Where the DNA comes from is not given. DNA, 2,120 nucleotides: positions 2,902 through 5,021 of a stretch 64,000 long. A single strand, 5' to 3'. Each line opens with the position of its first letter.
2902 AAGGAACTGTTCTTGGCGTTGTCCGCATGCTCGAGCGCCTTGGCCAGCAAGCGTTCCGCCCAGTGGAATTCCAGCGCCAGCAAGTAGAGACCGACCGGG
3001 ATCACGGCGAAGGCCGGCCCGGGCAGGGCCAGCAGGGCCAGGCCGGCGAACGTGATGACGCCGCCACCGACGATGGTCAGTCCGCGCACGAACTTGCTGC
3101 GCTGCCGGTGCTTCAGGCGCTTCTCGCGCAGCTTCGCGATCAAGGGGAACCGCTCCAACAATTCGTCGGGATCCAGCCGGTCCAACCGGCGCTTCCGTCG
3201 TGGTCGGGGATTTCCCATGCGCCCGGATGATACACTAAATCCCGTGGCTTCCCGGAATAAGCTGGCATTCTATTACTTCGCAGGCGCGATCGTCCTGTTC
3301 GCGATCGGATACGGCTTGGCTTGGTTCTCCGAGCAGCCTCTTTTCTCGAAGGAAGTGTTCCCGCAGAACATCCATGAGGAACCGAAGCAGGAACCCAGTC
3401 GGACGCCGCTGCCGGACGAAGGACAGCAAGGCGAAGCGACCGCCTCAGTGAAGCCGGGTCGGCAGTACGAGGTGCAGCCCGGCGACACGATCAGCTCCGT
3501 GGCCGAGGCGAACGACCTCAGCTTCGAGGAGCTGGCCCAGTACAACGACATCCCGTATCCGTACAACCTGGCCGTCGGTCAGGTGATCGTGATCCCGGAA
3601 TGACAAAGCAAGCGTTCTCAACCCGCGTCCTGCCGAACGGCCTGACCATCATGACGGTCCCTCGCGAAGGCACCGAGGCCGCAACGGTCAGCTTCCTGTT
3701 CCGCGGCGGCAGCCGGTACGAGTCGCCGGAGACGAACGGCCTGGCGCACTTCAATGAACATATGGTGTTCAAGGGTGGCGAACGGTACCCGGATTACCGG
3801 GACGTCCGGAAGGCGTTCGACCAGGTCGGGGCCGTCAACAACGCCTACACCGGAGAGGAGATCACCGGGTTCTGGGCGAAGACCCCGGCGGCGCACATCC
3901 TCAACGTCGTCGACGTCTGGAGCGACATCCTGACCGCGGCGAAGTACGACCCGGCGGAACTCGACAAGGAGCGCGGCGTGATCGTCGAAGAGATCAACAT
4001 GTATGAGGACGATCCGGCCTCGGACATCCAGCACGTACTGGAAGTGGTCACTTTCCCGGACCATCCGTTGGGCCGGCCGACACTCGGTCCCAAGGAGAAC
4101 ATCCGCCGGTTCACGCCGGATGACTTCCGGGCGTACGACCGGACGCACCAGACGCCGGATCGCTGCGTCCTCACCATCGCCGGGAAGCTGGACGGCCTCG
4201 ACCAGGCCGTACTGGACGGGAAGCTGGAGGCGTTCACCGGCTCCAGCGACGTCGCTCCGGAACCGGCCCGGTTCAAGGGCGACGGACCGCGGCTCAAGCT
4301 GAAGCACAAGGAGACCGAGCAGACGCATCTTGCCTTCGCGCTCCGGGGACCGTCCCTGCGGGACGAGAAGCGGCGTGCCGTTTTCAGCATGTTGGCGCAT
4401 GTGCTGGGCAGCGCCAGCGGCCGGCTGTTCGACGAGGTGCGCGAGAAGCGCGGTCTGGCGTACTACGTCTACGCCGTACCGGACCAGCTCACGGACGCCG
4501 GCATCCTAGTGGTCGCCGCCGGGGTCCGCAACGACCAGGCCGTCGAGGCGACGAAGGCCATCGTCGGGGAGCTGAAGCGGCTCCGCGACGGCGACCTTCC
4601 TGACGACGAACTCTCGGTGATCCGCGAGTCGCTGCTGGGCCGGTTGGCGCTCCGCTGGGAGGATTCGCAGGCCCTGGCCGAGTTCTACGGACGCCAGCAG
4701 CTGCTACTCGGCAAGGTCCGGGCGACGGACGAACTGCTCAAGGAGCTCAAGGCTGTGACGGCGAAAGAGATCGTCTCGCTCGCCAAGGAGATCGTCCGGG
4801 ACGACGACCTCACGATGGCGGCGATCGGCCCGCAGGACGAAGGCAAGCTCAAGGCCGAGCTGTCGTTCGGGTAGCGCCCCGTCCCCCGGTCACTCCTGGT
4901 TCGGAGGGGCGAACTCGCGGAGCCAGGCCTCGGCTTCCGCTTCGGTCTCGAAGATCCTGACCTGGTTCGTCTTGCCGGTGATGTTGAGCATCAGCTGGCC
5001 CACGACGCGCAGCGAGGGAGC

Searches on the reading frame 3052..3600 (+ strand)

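Call 52: search_protein_families(library=pfam, proteins=[window:3052-3600:+], max_evalue=0.001)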
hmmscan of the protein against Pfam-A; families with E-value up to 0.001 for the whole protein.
window:3052-3600:+ (183 aa): 2 families
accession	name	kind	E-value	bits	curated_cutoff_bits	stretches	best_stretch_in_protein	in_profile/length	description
PF01476.26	LysM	-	4.4e-12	46.2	20.9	1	139-182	1-43/43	LysM domain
PF23577.1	LysM_RLK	-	2e-05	24.9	27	0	139-165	3-29/44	LysM domain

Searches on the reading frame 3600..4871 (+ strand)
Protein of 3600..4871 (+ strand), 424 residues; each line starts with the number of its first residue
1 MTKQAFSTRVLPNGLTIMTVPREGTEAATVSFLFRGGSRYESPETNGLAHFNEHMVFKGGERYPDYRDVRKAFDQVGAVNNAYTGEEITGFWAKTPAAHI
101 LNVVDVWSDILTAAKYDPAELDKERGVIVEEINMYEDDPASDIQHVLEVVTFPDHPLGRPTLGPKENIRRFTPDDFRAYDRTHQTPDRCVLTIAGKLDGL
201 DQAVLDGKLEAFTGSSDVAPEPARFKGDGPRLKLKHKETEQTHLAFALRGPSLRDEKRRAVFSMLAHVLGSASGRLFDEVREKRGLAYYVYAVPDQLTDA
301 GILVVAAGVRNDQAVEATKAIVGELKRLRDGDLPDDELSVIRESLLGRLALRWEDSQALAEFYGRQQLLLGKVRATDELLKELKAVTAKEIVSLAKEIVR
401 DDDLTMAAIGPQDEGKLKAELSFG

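Call 52: search_protein_families(library=pfam, proteins=[window:3600-4871:+], max_evalue=0.001)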
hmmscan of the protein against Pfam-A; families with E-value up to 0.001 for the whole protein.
window:3600-4871:+ (424 aa): 2 families
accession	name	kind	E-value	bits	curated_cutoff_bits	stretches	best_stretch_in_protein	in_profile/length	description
PF05193.26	Peptidase_M16_C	-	2.9e-32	112.4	23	1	171-345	2-181/181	Peptidase M16 inactive domain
PF00675.25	Peptidase_M16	-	2.8e-28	99.1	22.3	1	22-165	7-149/149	Insulinase (Peptidase family M16)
